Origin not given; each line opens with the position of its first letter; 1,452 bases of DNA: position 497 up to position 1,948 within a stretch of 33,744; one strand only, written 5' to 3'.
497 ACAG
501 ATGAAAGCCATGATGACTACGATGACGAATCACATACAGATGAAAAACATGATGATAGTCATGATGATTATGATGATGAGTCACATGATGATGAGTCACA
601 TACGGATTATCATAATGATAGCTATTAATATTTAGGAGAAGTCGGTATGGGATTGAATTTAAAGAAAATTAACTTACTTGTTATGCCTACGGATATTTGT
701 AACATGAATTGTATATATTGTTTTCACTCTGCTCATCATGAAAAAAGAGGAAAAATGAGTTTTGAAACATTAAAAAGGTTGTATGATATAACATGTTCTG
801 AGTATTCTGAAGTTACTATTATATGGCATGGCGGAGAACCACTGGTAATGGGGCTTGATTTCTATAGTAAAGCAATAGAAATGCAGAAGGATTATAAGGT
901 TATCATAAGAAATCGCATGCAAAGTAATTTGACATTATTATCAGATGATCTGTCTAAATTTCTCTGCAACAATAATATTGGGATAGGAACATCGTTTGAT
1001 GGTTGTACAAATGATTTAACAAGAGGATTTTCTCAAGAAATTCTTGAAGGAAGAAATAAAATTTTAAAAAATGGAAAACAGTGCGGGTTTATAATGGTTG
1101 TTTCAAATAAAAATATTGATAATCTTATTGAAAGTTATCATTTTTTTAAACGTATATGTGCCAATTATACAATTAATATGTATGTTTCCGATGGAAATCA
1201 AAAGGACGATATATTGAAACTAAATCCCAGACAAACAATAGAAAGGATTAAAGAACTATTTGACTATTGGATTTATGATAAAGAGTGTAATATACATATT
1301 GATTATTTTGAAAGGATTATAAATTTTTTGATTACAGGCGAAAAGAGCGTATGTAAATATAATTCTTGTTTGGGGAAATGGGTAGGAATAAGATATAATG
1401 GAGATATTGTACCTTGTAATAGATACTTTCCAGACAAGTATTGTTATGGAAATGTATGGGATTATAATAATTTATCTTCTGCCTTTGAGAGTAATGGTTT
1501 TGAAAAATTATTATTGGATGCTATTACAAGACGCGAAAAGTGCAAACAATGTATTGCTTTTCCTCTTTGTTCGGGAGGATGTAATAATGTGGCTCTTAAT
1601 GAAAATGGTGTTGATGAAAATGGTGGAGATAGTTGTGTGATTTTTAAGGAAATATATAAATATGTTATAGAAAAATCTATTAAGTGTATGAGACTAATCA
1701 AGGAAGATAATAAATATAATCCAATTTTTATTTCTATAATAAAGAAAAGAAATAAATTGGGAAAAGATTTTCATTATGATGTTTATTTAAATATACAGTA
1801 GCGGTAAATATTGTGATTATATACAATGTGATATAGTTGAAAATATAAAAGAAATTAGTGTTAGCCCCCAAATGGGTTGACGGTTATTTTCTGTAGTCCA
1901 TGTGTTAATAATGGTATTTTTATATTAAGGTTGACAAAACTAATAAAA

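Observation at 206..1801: Repeat peptide + radical SAM/SPASM gene pair: candidate undescribed RiPP with ~29 aromatic-x-(Asp/Arg) motifs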

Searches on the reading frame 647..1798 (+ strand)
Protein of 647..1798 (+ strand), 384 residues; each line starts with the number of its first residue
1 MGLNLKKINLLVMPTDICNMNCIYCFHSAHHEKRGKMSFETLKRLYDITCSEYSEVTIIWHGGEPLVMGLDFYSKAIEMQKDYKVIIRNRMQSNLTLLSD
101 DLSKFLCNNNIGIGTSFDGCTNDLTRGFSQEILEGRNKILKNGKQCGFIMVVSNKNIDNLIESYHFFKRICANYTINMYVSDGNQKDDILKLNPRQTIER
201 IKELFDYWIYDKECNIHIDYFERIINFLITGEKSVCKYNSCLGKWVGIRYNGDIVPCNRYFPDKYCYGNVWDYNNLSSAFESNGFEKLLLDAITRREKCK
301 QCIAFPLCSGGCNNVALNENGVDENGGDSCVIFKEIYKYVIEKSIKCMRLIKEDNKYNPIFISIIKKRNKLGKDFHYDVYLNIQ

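Call 3: search_protein_families(library=pfam, proteins=[window:647-1798:+], max_evalue=0.1)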
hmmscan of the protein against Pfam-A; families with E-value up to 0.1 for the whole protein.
window:647-1798:+ (384 aa): 3 families
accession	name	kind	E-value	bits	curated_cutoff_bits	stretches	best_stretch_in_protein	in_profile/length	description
PF04055.27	Radical_SAM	-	2.9e-13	50.8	29.5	1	13-166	2-165/166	Radical SAM superfamily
PF13186.11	SPASM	-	3.4e-05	24.5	21.5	1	242-302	4-66/67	Iron-sulfur cluster-binding domain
PF13353.11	Fer4_12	-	0.02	15.6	22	1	18-69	15-67/137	4Fe-4S single cluster domain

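Call 4: search_protein_families(library=ncbifam, proteins=[window:647-1798:+], max_evalue=0.1)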
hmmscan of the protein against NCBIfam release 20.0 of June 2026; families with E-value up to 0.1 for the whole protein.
window:647-1798:+ (384 aa): 58 families (the best 25 are shown)
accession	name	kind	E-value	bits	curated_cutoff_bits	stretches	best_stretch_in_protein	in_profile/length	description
TIGR03942.1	sulfatase_rSAM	equivalog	4e-42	144.6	349.45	1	16-343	9-356/363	anaerobic sulfatase maturase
NF041298.1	rSAM_mat_DynA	equivalog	1.4e-40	139.3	450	1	11-342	4-351/356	dynobactin maturation radical SAM/SPASM protein DynA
TIGR04083.1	rSAM_pep_methan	hypoth_equivalog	2.2e-38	132.1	300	1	10-348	2-347/376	TIGR04083 family peptide-modifying radical SAM enzyme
NF010321.0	PRK13758.1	equivalog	4e-34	118.3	441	1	6-349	2-367/370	anaerobic sulfatase-maturase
NF041300.1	rSAM_mat_DarW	exception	4.7e-30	104.7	650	1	6-331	39-386/415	radical SAM/SPASM peptide maturase DarW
NF038005.1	rSAM_mat_DarE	equivalog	5.1e-27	94.7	650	1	4-331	70-419/432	darobactin maturation radical SAM/SPASM protein DarE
NF010308.0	PRK13745.1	equivalog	1.7e-25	89.8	484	1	12-340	17-381/412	anaerobic sulfatase-maturation protein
TIGR04261.1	rSAM_GlyRichRpt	subfamily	2.3e-24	86.1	310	1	13-321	2-336/363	cyclophane-forming radical SAM/SPASM peptide maturase GrrM/OscB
NF047865.1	rSAM_PapB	equivalog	4.1e-24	85.4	340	1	10-321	5-325/330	PapB family radical SAM/SPASM ranthipeptide maturase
TIGR04163.1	rSAM_cobopep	equivalog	3.2e-23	82.2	375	1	4-341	60-416/428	peptide-modifying radical SAM enzyme CbpB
NF041718.1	rSAM_phane_AMC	equivalog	1.7e-20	73.4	425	1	9-256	7-264/362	cyclophane-forming radical SAM peptide maturase AmcB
NF041707.1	rSAM_YhhB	equivalog_domain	5.9e-18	64.9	445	1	15-314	9-335/369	cyclophane-forming radical SAM/SPASM peptide maturase YhhB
TIGR03906.1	quino_hemo_SAM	equivalog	8.7e-16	57.6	453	1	15-321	101-423/467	quinohemoprotein amine dehydrogenase maturation protein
TIGR04064.1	rSAM_nif11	equivalog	1.3e-15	57.1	518.7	2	9-123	79-200/459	nif11-like peptide radical SAM maturase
TIGR04317.1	W_rSAM_matur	equivalog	9.6e-14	51.2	380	1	9-263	5-261/349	tungsten cofactor oxidoreductase radical SAM maturase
TIGR04085.1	rSAM_more_4Fe4S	domain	8.2e-12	45.4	27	1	244-325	5-87/93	SPASM domain-containing protein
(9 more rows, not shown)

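Call 6: find_homologous_proteins(query=window:647-1798:+)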
Query window:647-1798:+ (384 aa): 311 proteins with E <= 0.001 among 1879 candidates; the best 120 are listed.
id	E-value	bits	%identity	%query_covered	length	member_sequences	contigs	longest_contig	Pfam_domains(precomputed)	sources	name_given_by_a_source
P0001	6.7e-264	893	100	100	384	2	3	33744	PF04055.28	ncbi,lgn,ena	-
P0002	8.8e-213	725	84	96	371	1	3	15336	PF04055.28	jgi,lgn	jgi:uncharacterized protein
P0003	1.1e-210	718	80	99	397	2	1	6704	PF13186.12,PF04055.28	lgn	-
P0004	8.0e-183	626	69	98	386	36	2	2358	PF04055.28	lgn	-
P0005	1.4e-182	625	70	99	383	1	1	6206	PF13186.12,PF04055.28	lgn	-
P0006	6.5e-162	557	63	98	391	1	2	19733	PF13186.12,PF04055.28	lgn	-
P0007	5.2e-161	554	64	93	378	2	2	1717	PF13186.12,PF04055.28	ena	-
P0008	8.9e-155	534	58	97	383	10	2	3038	PF13186.12,PF04055.28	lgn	-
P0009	8.5e-152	524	58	95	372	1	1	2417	PF13186.12,PF04055.28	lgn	-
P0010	4.9e-150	518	60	99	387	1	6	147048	PF13186.12,PF04055.28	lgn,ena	-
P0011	2.8e-149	516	58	98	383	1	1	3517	PF13186.12,PF04055.28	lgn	-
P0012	4.8e-148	512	59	98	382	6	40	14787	PF13186.12,PF04055.28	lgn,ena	-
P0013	2.0e-147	510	58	98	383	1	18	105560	PF13186.12,PF04055.28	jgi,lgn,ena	-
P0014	2.9e-147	509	60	98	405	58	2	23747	PF13186.12,PF04055.28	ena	-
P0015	5.4e-147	508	58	97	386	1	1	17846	PF13186.12,PF04055.28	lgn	-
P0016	6.3e-146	505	57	98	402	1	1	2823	PF13186.12,PF04055.28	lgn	-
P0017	3.5e-145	502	56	98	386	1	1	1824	PF13186.12,PF04055.28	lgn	-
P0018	6.8e-145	501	58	98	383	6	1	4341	PF13186.12,PF04055.28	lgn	-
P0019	1.2e-144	500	63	89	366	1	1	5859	PF13186.12,PF04055.28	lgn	-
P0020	4.5e-144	498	59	95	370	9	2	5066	PF13186.12,PF04055.28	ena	-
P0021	1.6e-143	497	58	98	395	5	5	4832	PF13186.12,PF04055.28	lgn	-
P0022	4.7e-143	495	58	94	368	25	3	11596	PF13186.12,PF04055.28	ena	-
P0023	2.1e-142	493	57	97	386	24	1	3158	PF13186.12,PF04055.28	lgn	-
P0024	2.6e-142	493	57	98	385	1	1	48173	PF04055.28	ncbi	-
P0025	6.3e-142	491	57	98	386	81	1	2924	PF13186.12,PF04055.28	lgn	-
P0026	7.2e-142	491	58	97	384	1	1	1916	PF04055.28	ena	-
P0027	2.1e-141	490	58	98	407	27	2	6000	PF13186.12,PF04055.28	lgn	-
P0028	4.6e-141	489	56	98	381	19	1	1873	PF04055.28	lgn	-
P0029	1.2e-139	484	56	94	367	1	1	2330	PF13186.12,PF04055.28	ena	-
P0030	2.5e-139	483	58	95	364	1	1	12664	PF13186.12,PF04055.28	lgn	-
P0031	5.4e-139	482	58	95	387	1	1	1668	PF13186.12,PF04055.28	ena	-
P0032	2.6e-138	479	57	96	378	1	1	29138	PF13186.12,PF04055.28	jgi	-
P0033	2.9e-138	479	58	96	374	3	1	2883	PF13186.12,PF04055.28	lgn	-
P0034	5.5e-138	478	61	87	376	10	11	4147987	PF04055.28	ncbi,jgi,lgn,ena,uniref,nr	ncbi:radical SAM protein [Lachnospiraceae bacterium MD1]|jgi:uncharacterized protein|uniref:Radical 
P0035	5.0e-137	475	56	96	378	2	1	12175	PF13186.12,PF04055.28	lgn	-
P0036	2.6e-136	473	55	98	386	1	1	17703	PF13186.12,PF04055.28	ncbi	-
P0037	1.7e-134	467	58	94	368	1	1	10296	PF13186.12,PF04055.28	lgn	-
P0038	7.1e-134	465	55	94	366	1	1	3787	PF13186.12,PF04055.28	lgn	-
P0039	6.5e-133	462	57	94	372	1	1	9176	PF04055.28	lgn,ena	-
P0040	6.9e-131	455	54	96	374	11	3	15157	PF13186.12,PF04055.28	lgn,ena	-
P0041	9.4e-131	455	55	94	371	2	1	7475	PF13186.12,PF04055.28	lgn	-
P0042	1.6e-130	454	53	96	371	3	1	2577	PF04055.28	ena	-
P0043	1.4e-129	451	54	96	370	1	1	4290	PF04055.28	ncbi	-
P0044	1.6e-128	447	55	87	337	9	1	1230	PF04055.28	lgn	-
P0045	7.7e-128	445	55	89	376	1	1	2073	PF13186.12,PF04055.28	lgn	-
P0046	1.8e-127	444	55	87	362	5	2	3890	PF04055.28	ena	-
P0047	3.4e-127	443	52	95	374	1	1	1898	PF13186.12,PF04055.28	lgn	-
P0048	6.4e-126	439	51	97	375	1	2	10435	PF13186.12,PF04055.28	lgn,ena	-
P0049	7.9e-126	438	52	97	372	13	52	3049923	PF13186.12,PF04055.28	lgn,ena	-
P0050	8.0e-126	438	52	90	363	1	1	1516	PF13186.12,PF04055.28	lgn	-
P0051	8.8e-126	438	53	97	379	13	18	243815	PF13186.12,PF04055.28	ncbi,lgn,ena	-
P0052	1.6e-124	434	50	95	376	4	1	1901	PF13186.12,PF04055.28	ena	-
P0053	1.7e-123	431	53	91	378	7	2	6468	PF13186.12,PF04055.28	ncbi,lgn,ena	-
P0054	1.9e-123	431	53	96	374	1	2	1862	PF13186.12,PF04055.28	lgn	-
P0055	2.8e-123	430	56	88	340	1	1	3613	PF13186.12,PF04055.28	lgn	-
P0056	3.1e-123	430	51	94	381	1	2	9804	PF04055.28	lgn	-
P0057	4.1e-123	429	50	96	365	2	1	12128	PF04055.28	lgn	-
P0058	4.4e-123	429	51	95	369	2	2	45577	PF04055.28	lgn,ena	-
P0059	7.4e-123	429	52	95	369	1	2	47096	PF04055.28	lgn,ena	-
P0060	4.9e-122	426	51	94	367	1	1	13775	PF04055.28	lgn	-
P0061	5.9e-122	426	55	91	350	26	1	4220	PF13186.12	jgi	jgi:radical SAM protein with 4Fe4S-binding SPASM domain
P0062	5.9e-122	426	48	96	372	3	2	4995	PF04055.28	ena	-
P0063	6.6e-122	425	50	96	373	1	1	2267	PF13186.12,PF04055.28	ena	-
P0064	1.1e-121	425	51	93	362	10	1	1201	PF13186.12,PF04055.28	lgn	-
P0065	1.1e-121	425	51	95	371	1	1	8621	PF13186.12,PF04055.28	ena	-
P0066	5.0e-121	423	51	93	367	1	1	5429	PF04055.28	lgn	-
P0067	5.1e-121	423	50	94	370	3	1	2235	PF04055.28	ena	-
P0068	1.5e-120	421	50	94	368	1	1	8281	PF13186.12,PF04055.28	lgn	-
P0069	1.5e-120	421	50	95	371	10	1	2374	PF13186.12,PF04055.28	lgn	-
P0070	1.8e-120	421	50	95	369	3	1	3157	PF13186.12,PF04055.28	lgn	-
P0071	3.5e-120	420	50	94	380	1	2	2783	PF04055.28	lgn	-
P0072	6.9e-120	419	49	95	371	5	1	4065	PF04055.28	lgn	-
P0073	7.7e-120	419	50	95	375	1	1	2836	PF04055.28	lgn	-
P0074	9.2e-120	418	52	86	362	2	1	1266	PF13186.12,PF04055.28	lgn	-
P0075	1.2e-119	418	48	93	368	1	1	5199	PF13186.12,PF04055.28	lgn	-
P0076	1.3e-119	418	52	93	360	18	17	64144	PF04055.28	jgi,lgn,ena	-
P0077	1.4e-119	418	49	94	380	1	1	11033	PF04055.28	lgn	-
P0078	1.5e-119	418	50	94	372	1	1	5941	PF04055.28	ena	-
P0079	2.2e-119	417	50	94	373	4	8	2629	PF13186.12,PF04055.28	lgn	-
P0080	2.8e-119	417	50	94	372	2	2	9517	PF04055.28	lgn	-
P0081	3.9e-119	416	51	93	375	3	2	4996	PF04055.28,PF13353.12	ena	-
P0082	3.9e-119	416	50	94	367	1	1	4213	PF04055.28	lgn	-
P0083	4.3e-119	416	50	93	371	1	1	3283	PF13186.12,PF04055.28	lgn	-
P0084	7.9e-119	415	48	95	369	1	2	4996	PF13186.12,PF04055.28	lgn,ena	-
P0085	8.1e-119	415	50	93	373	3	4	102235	PF04055.28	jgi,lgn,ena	-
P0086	1.4e-118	415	49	95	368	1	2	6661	PF04055.28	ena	-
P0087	2.5e-118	414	49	95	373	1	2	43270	PF13186.12,PF04055.28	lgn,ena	-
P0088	2.7e-118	414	47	97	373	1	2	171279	PF13186.12,PF04055.28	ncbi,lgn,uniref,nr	ncbi:radical SAM/SPASM domain-containing protein [Anaerospora sp.]|uniref:radical SAM/SPASM domain-c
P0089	4.7e-118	413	49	97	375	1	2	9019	PF04055.28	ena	-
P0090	7.0e-118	412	48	95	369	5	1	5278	PF04055.28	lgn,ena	-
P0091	8.0e-118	412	51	93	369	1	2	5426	PF04055.28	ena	-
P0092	1.2e-117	411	47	94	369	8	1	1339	PF13186.12,PF04055.28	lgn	-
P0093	2.8e-117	410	50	95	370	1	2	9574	PF13186.12,PF04055.28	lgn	-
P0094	3.5e-117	410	50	94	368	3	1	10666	PF04055.28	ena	-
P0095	7.4e-117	409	50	94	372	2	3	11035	PF13186.12,PF04055.28,PF13353.12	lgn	-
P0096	1.3e-116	408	54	87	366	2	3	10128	PF13186.12,PF04055.28,PF13353.12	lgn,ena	-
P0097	1.8e-116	408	50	94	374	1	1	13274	PF13186.12,PF04055.28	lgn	-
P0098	2.3e-116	407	56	87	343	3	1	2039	PF13186.12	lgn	-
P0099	2.6e-116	407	51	94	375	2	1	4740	PF13186.12,PF04055.28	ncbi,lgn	ncbi:MAG: radical SAM protein [Clostridium sp.]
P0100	2.7e-116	407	47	96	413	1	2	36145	PF13186.12,PF04055.28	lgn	-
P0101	6.4e-116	406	51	87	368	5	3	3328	PF13186.12,PF04055.28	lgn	-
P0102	6.5e-116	406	49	94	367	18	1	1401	PF13186.12,PF04055.28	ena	-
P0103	6.6e-116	406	47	95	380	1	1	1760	PF04055.28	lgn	-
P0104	1.5e-115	405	49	89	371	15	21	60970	PF13186.12,PF04055.28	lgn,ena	-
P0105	1.6e-115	404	48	95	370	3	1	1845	PF04055.28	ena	-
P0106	4.2e-115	403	49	94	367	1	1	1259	PF04055.28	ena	-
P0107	4.7e-115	403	47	95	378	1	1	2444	PF04055.28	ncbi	ncbi:MAG: radical SAM protein [Monoglobaceae bacterium]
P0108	6.0e-115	403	50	87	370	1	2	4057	PF13186.12,PF04055.28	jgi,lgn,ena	-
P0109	6.3e-115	403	48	95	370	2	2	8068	PF04055.28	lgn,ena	-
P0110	6.3e-115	402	48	95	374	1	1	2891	PF13186.12,PF04055.28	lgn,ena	-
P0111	1.4e-114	401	49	91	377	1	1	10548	PF04055.28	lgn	-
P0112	1.5e-114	401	49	94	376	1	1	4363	PF13186.12,PF04055.28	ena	-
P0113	1.6e-114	401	50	94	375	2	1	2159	PF13186.12,PF04055.28,PF13353.12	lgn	-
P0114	1.6e-114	401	50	88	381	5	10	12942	PF13186.12,PF04055.28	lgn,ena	-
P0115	2.1e-114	401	47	95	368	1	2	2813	PF04055.28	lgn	-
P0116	2.5e-114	401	49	95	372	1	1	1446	PF13186.12,PF04055.28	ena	-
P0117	2.6e-114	400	49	95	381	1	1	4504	PF13186.12,PF04055.28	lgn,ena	-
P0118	3.3e-113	397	46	94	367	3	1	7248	PF13186.12,PF04055.28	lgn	-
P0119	4.7e-113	396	48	94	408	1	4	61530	PF04055.28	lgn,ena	-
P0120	8.3e-113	396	50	88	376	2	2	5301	PF04055.28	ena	-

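Call 9: find_related_loci(query=window:647-1798:+, collection=genome_contigs, flank=4000)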
Query window:647-1798:+ (384 aa) in genome_contigs; peptide patterns used: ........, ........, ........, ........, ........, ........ (x = any residue, [..] = any of these).
136 stretches matched a pattern; 38 encode a relative of the query (tblastn E <= 1e-3); 38 distinct loci.
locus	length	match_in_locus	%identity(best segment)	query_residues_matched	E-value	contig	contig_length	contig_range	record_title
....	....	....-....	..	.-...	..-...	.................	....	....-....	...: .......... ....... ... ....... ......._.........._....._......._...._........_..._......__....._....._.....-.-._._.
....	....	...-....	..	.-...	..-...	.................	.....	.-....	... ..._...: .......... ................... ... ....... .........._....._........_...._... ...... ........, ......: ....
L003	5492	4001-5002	59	8-340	9e-138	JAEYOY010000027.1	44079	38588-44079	MAG: Bacillota bacterium isolate OH_CBB_170 k127_1462634, whole genome shotgun sequence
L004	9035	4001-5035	48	6-349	9e-115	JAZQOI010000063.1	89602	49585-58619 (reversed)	MAG: Lachnospiraceae bacterium isolate T1900045243_TH20190013.MAGScoT_cleanbin_000029 SGB_5588_k141_1187602, whole genom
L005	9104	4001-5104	48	7-368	5e-107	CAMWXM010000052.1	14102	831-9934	MAG TPA_asm: uncultured Ruminococcus sp. isolate SRR14411257_bin.9_metawrap_v1.3_MAG genome assembly, contig: NODE.541_l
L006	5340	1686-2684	24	9-312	5e-25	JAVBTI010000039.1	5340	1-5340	MAG: Deferribacterales bacterium isolate EPI_MAG_00246 c_000013139507, whole genome shotgun sequence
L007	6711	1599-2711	26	10-354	2e-18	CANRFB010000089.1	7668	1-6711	MAG: uncultured Clostridia bacterium isolate Lapin-023__bin87 genome assembly, contig: Lapin-023__NODE_11945_length_7668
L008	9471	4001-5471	39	9-119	5e-14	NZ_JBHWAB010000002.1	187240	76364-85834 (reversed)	Haloimpatiens sp. FM7330 plasmid unnamed1, whole genome shotgun sequence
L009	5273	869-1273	34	4-119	1e-13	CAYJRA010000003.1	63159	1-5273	MAG TPA_asm: uncultured archaeon isolate ERP125453_co1_246 genome assembly, contig: NODE_287_length_63159_cov_9.186090,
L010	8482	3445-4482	25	9-342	3e-13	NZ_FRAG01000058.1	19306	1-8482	Paramaledivibacter caminithermalis DSM 15212, whole genome shotgun sequence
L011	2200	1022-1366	39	11-119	3e-13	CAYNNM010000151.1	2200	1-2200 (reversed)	MAG TPA_asm: uncultured Methanosarcinales archaeon isolate SRP257756_co1_20 genome assembly, contig: NODE_50688_length_2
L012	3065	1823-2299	31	15-162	9e-13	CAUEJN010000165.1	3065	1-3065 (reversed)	MAG TPA_asm: uncultured Butyricicoccus sp. isolate SRR13494497_bin.2_MetaWRAP_v1.3_MAG genome assembly, contig: ERZ19211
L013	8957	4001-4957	24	15-313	2e-11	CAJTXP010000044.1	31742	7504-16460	MAG TPA_asm: uncultured Lachnospiraceae bacterium isolate MGBC119923 genome assembly, contig: MGBC119923.44, whole genom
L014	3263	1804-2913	26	11-346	1e-11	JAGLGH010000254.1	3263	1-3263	MAG: Nanoarchaeota archaeon isolate RS_10_27 ROV157_10.bin.27.fa_254, whole genome shotgun sequence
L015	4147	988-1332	38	11-119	5e-11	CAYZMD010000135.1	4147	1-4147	MAG TPA_asm: uncultured Methanosarcinales archaeon isolate binchicken_co181_12 genome assembly, contig: NODE_50591_lengt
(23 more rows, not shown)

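Call 20: find_related_loci(query=A1, collection=metagenome_contigs, flank=3000)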
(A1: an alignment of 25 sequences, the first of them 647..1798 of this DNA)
Query A1 (384 aa) in metagenome_contigs; peptide patterns used: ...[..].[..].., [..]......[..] (x = any residue, [..] = any of these).
600 stretches matched a pattern (row limit reached: there are more); 520 encode a relative of the query (tblastn E <= 1e-3); the best 80 are kept; 80 distinct loci.
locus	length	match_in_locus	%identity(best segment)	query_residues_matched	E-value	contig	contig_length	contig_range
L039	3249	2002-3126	57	6-380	6e-152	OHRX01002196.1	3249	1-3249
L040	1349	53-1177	56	7-380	6e-158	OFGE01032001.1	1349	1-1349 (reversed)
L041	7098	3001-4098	52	2-370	3e-127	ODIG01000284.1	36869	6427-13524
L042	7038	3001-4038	50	1-343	2e-118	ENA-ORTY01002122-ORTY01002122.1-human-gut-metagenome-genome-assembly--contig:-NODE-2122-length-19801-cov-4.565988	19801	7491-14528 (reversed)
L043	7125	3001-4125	41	8-374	3e-98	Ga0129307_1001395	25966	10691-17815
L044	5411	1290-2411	42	8-373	2e-98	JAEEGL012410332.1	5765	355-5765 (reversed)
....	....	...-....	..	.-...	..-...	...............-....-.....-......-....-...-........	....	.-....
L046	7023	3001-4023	45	8-343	2e-94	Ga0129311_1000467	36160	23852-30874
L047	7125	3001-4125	36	8-374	8e-75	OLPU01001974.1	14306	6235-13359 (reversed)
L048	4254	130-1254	36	8-374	7e-75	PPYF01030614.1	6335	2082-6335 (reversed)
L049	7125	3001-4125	35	8-374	2e-74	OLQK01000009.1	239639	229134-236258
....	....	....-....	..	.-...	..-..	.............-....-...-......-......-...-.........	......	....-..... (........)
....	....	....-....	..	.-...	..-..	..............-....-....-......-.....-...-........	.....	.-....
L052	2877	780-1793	36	7-342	2e-71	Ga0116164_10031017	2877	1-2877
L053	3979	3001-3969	37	8-323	2e-70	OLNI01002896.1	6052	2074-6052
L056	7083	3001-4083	34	7-368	5e-62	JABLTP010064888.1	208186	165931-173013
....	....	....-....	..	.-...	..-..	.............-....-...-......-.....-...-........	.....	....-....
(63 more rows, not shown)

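Call 24: find_encoding_contigs(protein=P0034, flank=6000, max_places=3)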
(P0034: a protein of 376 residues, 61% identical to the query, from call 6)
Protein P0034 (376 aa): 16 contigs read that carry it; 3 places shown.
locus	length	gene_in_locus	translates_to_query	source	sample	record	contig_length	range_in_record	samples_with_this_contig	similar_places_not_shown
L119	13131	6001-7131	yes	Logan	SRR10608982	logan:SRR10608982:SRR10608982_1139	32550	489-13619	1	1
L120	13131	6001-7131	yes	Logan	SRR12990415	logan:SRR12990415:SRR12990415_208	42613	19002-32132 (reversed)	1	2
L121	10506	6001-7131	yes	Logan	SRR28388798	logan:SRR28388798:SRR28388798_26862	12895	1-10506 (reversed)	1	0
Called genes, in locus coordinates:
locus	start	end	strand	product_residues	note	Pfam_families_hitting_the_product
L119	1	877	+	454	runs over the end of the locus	?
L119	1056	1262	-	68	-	PF00403:HMA (weak)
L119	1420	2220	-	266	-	PF12679:ABC2_membrane_2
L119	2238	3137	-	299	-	PF00005:ABC_tran, PF13304:AAA_21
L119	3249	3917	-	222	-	PF00440:TetR_N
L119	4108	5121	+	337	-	PF00480:ROK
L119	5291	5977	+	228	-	-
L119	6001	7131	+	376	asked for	PF04055:Radical_SAM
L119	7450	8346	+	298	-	PF00126:HTH_1, PF03466:LysR_substrate, PF12849:PBP_like_2 (faint)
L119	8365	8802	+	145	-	PF00692:dUTPase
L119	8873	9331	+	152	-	PF13527:Acetyltransf_9, PF13673:Acetyltransf_10, PF00583:Acetyltransf_1, PF13508:Acetyltransf_7, PF08445:FR47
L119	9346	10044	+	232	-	PF00882:Zn_dep_PLPC (weak)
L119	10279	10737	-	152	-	PF00583:Acetyltransf_1, PF13673:Acetyltransf_10, PF13527:Acetyltransf_9 (faint), PF13508:Acetyltransf_7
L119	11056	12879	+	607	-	PF00005:ABC_tran, PF02463:SMC_N (faint), PF13555:AAA_29 (faint), PF01926:MMR_HSR1 (faint), PF13175:AAA_15 (faint), PF12848:ABC_tran_Xtn, PF00005:ABC_tran, PF16326:ABC_tran_CTD, +2 more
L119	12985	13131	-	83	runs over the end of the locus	PF09932:DUF2164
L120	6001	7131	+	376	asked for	PF04055:Radical_SAM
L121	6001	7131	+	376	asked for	PF04055:Radical_SAM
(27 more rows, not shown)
